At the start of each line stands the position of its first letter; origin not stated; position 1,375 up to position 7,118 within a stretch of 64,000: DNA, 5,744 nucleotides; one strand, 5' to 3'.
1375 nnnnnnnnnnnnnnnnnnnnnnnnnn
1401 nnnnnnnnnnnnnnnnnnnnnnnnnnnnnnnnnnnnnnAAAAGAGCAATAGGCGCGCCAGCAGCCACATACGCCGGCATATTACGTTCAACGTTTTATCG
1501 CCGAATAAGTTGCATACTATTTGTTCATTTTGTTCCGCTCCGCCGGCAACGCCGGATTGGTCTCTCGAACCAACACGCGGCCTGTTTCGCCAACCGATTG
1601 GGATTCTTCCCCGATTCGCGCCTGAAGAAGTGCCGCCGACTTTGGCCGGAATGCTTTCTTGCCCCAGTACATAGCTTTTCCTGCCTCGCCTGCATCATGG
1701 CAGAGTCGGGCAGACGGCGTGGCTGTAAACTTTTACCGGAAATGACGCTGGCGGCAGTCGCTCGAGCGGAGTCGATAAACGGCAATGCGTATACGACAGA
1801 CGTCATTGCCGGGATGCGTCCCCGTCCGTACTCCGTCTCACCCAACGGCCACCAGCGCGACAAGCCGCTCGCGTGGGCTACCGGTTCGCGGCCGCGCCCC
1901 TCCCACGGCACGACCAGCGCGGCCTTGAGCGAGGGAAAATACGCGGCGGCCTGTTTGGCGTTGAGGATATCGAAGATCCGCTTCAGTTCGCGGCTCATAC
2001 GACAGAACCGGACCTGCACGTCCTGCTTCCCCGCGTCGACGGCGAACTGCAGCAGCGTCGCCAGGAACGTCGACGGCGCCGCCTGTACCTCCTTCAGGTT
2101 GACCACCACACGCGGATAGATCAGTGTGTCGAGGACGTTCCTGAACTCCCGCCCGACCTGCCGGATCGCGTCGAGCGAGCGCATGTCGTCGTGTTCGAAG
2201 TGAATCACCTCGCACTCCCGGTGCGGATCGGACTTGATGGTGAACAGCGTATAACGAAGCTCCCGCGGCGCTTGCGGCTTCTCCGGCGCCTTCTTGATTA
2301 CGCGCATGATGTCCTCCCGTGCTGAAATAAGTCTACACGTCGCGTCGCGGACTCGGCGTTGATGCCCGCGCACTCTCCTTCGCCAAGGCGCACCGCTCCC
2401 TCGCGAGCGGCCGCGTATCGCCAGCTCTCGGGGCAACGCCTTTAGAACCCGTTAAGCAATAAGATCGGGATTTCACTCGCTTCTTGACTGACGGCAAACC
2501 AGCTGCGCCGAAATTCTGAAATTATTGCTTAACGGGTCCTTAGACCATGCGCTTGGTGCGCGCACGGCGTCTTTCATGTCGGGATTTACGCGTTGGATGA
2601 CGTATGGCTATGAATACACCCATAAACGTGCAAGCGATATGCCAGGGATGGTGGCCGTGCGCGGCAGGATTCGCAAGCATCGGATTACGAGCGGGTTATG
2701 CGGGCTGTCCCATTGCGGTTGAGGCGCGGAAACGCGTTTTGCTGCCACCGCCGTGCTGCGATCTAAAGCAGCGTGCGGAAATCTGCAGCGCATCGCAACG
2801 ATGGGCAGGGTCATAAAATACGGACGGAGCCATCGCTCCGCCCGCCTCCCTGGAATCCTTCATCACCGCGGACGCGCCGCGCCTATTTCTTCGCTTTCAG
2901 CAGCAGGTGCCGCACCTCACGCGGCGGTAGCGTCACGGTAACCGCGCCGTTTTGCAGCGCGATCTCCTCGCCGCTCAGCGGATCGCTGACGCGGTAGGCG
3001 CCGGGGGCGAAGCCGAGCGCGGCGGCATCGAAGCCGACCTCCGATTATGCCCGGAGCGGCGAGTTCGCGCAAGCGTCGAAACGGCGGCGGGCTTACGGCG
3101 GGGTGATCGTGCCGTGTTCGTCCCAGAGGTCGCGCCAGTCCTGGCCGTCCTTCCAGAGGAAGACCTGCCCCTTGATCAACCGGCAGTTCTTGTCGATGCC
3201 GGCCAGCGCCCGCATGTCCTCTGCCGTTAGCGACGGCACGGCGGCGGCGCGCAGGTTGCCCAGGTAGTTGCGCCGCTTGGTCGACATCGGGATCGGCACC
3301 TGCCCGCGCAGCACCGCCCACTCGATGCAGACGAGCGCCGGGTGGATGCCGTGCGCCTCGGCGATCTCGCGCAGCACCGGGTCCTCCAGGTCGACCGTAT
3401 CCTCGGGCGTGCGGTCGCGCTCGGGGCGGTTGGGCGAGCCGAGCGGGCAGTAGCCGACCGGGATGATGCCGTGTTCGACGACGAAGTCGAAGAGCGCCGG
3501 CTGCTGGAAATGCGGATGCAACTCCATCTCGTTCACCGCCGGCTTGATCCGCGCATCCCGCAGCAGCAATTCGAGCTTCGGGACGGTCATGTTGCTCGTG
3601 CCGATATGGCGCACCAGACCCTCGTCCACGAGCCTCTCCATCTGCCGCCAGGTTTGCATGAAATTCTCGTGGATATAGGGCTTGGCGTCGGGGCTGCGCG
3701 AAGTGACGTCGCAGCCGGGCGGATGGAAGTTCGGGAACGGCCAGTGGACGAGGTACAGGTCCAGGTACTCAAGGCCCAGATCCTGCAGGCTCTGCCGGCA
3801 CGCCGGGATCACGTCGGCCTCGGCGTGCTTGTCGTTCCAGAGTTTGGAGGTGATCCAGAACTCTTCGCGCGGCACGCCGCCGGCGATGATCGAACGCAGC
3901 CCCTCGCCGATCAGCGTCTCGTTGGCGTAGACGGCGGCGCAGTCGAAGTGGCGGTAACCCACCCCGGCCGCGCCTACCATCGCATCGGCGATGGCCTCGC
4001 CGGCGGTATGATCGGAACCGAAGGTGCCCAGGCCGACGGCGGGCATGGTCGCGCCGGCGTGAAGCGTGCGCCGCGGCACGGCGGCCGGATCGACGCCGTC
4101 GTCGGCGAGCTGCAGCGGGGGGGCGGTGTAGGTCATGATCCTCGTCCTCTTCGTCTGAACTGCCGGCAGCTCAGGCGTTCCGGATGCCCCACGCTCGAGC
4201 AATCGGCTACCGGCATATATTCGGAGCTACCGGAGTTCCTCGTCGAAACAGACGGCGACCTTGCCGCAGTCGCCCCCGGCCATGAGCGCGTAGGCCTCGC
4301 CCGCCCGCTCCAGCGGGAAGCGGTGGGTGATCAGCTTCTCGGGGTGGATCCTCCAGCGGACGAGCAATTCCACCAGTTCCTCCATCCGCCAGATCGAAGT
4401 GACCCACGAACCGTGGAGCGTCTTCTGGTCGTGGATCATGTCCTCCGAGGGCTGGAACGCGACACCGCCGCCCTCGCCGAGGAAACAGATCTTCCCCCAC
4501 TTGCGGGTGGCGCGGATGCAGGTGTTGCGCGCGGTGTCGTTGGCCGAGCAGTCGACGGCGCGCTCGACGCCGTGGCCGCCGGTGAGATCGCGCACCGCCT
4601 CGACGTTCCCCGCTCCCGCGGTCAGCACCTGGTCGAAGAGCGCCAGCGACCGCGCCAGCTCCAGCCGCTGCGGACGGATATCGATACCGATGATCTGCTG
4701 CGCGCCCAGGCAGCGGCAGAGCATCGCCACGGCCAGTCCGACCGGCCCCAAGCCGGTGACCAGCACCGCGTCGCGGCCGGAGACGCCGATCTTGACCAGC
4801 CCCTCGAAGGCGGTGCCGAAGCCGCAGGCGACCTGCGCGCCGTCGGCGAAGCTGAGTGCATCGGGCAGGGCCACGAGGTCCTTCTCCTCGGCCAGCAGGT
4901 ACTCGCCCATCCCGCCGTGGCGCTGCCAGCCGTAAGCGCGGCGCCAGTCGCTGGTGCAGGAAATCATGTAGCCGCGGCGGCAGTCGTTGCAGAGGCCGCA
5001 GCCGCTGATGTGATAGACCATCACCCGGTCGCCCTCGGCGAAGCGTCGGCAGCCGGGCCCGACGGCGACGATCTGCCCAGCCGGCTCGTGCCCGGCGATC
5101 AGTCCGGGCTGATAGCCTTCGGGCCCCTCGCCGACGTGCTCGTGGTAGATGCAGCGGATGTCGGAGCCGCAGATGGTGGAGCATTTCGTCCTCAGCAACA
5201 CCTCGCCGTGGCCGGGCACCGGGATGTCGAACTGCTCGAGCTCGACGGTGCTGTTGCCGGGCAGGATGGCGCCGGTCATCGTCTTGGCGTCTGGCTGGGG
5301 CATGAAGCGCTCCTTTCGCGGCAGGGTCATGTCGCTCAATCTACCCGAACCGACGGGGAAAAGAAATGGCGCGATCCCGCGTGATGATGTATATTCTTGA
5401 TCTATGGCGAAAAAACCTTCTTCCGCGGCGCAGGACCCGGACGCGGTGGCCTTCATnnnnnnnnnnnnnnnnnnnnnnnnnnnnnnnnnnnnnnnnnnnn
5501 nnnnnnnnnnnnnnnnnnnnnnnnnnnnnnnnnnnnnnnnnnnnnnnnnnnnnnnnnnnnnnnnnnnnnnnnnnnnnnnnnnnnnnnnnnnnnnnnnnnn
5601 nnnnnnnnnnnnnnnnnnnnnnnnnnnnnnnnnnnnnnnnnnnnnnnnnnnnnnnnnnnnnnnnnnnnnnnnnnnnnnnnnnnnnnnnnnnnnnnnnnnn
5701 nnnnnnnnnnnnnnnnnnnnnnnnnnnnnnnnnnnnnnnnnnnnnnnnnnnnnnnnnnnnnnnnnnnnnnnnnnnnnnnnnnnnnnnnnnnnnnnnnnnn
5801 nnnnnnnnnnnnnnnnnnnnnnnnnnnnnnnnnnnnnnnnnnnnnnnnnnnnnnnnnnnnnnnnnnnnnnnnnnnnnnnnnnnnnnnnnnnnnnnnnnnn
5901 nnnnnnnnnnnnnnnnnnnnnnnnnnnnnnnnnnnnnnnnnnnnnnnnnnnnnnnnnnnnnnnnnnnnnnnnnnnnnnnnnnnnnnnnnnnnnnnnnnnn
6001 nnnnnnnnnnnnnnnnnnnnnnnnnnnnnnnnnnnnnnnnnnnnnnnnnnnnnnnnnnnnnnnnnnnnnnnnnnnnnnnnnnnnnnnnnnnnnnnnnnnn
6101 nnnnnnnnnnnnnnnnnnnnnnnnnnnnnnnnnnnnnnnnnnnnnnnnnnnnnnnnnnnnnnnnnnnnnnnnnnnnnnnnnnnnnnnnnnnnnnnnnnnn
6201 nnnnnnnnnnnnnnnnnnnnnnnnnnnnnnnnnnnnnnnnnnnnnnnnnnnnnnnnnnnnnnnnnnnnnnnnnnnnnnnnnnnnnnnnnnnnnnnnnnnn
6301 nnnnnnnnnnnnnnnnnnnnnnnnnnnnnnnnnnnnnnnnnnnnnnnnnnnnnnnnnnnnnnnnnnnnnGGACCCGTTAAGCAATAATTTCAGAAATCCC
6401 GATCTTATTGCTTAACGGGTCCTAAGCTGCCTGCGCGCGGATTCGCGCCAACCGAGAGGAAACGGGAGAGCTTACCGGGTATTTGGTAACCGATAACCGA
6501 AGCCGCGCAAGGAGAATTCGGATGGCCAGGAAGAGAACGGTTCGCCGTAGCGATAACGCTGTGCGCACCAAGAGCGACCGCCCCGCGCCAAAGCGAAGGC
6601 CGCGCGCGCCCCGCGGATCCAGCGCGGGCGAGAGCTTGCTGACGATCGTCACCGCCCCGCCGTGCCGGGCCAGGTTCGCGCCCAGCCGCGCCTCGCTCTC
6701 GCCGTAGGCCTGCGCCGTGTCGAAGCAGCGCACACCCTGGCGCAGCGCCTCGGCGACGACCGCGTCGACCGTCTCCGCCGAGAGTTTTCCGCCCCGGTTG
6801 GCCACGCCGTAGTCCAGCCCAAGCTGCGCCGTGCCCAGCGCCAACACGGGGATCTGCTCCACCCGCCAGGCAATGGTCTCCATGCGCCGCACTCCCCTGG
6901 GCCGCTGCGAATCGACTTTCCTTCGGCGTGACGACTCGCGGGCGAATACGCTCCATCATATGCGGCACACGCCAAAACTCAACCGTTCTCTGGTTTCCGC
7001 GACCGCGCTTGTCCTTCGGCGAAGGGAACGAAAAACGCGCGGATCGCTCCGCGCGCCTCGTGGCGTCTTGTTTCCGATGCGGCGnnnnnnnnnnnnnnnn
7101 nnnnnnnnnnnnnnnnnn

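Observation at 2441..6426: Two inverted copies of a MITE-like palindromic element flank a 3.8 kb AKR / Zn-ADH / AraC cassette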

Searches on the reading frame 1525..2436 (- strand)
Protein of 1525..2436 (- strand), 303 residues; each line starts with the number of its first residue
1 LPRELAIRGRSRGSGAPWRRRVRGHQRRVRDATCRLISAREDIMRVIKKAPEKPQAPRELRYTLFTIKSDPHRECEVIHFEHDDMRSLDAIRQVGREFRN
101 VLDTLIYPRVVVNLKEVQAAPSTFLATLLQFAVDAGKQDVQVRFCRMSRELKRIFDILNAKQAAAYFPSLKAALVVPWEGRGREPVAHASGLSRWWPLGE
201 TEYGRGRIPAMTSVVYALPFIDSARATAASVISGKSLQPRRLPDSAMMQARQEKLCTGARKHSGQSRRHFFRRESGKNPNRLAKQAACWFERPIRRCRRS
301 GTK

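Call 6: search_protein_families(library=pfam, proteins=[window:1525-2436:-], max_evalue=0.01)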
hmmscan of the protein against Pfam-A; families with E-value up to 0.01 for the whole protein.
window:1525-2436:- (303 aa): 2 families
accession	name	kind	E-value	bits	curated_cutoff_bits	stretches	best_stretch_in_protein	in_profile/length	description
PF13466.11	STAS_2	-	9.8e-06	26.1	29.2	1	91-159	12-78/80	STAS domain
PF01740.26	STAS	-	1.4e-05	25.3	22.6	1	96-172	29-105/106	STAS domain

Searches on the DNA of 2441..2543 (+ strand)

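Call 16: search_dna_similar(query=window:2441-2543:+, collection=plasmids, mode=distant, max_evalue=1)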
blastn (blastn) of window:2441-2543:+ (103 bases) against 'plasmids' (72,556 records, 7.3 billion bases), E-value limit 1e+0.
No match.
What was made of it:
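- Tried and rejected: Plasmids, blastn with the whole element: nothing (call 16).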

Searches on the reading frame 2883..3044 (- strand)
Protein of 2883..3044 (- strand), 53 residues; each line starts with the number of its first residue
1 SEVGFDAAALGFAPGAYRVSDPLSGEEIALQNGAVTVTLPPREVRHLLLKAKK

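Call 27: search_protein_families(library=pfam, proteins=[window:2883-3044:-], max_evalue=0.01)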
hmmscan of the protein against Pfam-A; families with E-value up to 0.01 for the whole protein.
window:2883-3044:- (53 aa): 0 families

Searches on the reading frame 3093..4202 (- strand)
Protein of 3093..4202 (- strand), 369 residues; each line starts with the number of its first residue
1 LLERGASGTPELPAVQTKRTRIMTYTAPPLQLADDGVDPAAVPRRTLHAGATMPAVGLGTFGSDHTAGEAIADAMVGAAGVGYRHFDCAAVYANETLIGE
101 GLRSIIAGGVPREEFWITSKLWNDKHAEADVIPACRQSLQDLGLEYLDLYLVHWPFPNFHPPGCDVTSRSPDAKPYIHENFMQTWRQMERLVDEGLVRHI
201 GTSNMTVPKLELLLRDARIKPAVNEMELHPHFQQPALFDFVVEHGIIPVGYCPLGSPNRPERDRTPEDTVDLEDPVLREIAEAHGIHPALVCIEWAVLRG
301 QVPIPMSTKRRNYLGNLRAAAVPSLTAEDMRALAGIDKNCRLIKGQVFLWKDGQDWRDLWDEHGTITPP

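Call 6: search_protein_families(library=pfam, proteins=[window:3093-4202:-], max_evalue=0.01)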
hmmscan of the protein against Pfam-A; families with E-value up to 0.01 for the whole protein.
window:3093-4202:- (369 aa): 1 family
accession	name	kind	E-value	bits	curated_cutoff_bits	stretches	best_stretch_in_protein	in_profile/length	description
PF00248.27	Aldo_ket_red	-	2e-51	175.2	24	1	57-337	5-290/291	Aldo/keto reductase family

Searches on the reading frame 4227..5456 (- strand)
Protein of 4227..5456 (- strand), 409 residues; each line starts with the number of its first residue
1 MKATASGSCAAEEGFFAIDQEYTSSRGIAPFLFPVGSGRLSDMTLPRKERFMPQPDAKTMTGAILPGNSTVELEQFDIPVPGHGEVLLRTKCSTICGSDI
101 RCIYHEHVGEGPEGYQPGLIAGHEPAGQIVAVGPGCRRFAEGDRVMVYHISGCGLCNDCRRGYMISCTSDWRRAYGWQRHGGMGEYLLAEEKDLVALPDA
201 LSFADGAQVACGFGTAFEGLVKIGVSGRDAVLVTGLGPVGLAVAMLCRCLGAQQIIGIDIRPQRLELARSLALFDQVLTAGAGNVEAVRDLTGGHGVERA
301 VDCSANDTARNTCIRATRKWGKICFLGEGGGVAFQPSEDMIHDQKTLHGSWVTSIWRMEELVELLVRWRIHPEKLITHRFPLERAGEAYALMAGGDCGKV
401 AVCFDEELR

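Call 6: search_protein_families(library=pfam, proteins=[window:4227-5456:-], max_evalue=0.01)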
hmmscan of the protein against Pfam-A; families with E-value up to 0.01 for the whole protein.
window:4227-5456:- (409 aa): 4 families
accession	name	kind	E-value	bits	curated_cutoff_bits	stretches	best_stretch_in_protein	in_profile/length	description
PF08240.17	ADH_N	-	8.5e-24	84.3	23.5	1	83-199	2-104/104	Alcohol dehydrogenase GroES-like domain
PF00107.32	ADH_zinc_N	-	2.3e-20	73.3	31.8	1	238-366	1-128/129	Zinc-binding dehydrogenase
PF13602.12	ADH_zinc_N_2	-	0.00034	22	27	1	275-402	4-134/134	Zinc-binding dehydrogenase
PF16912.11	Glu_dehyd_C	-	0.0057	16.6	34.9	1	228-390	31-199/211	Glucose dehydrogenase C-terminus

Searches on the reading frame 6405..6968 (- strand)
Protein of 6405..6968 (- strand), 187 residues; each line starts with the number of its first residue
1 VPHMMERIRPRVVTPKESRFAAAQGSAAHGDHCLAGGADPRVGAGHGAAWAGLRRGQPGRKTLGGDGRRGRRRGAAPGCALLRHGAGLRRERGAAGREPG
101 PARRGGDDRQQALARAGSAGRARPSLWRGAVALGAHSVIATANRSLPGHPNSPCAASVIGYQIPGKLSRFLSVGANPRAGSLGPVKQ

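Call 6: search_protein_families(library=pfam, proteins=[window:6405-6968:-], max_evalue=0.01)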
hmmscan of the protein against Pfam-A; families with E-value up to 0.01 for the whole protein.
window:6405-6968:- (187 aa): 0 families

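Call 27: search_protein_families(library=pfam, proteins=[window:6422-6892:-], max_evalue=0.01)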
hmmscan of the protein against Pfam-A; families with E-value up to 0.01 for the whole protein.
window:6422-6892:- (156 aa): 1 family
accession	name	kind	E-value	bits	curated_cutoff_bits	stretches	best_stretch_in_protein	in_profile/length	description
PF00248.27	Aldo_ket_red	-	1.3e-08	34.7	24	1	17-87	2-71/291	Aldo/keto reductase family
